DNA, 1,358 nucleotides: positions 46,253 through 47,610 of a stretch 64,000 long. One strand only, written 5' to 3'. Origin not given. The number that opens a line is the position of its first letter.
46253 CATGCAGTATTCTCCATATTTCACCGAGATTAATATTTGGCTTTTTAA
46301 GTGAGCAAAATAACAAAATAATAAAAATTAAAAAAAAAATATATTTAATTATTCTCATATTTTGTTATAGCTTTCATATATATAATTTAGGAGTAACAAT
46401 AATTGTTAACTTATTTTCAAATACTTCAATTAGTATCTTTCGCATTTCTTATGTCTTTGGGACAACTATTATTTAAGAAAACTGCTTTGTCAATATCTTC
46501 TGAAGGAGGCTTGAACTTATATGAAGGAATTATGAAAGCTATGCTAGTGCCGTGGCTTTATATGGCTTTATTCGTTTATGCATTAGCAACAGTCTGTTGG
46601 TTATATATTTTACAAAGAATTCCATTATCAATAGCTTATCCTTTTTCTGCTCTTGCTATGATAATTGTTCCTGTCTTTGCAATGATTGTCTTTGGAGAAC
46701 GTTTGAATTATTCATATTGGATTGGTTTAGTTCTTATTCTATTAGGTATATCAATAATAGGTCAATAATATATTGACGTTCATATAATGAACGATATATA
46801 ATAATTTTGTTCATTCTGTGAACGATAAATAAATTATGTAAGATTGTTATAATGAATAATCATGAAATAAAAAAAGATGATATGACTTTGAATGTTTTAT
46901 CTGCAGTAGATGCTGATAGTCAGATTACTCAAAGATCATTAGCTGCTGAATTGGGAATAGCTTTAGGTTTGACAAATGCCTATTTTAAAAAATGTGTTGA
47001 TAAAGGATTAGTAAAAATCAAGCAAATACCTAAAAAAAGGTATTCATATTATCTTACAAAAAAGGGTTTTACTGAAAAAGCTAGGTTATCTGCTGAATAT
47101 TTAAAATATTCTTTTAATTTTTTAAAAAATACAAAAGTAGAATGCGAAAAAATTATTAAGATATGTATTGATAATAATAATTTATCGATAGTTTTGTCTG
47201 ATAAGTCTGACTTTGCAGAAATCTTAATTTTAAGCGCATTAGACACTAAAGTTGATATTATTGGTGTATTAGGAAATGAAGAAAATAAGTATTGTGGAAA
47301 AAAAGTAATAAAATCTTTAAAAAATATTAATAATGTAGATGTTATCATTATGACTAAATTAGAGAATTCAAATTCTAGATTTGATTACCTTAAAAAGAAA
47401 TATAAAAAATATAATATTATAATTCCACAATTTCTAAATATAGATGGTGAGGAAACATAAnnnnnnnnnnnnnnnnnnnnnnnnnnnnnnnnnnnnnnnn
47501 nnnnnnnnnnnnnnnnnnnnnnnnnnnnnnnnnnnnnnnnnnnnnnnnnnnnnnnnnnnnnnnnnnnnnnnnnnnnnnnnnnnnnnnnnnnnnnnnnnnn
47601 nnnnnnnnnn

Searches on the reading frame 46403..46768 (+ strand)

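Call 5: search_protein_families(library=pfam, proteins=[window:46403-46768:+])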
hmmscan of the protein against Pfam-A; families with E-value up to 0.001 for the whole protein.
window:46403-46768:+ (121 aa): 3 families
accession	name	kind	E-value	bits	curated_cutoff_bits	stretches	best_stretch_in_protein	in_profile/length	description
PF00892.27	EamA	-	7.8e-10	39.6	28.2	1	10-119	33-133/135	EamA-like transporter family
PF00893.25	Multi_Drug_Res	-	0.00011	23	23.7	1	49-112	29-93/93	Small Multidrug Resistance protein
PF10639.15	TMEM234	-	0.00012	22.6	30.1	1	38-119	30-112/113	Putative transmembrane family 234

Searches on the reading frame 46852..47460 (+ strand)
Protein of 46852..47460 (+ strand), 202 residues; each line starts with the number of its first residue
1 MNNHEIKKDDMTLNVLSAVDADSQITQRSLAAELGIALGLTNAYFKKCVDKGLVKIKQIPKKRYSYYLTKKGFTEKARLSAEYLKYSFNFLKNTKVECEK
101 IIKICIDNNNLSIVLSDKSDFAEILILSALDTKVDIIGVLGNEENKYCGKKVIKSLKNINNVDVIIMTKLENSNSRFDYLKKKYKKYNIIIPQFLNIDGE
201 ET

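Call 4: search_protein_families(library=pfam, proteins=[window:46852-47460:+])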
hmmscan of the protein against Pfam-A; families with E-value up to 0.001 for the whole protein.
window:46852-47460:+ (202 aa): 1 family
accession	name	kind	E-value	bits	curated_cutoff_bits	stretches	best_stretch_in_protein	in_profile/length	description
PF13412.12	HTH_24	-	8.9e-10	38.4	21.9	1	9-55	2-48/48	Winged helix-turn-helix DNA-binding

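Call 6: search_protein_families(library=ncbifam, proteins=[window:46852-47460:+], max_evalue=0.01)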
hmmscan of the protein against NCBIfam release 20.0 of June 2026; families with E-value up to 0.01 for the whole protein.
window:46852-47460:+ (202 aa): 3 families
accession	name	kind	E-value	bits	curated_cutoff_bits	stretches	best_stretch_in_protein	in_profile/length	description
TIGR04176.1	MarR_EPS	equivalog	7.9e-18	64.4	88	1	8-100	2-98/105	MarR family EPS-associated transcriptional regulator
NF003210.0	PRK04172.1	equivalog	0.00058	18.8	350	1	12-122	8-118/496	phenylalanine--tRNA ligase subunit alpha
TIGR01884.1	cas_HTH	subfamily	0.0045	16.4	60.2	0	6-70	138-200/202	CRISPR-associated CARF protein Csa3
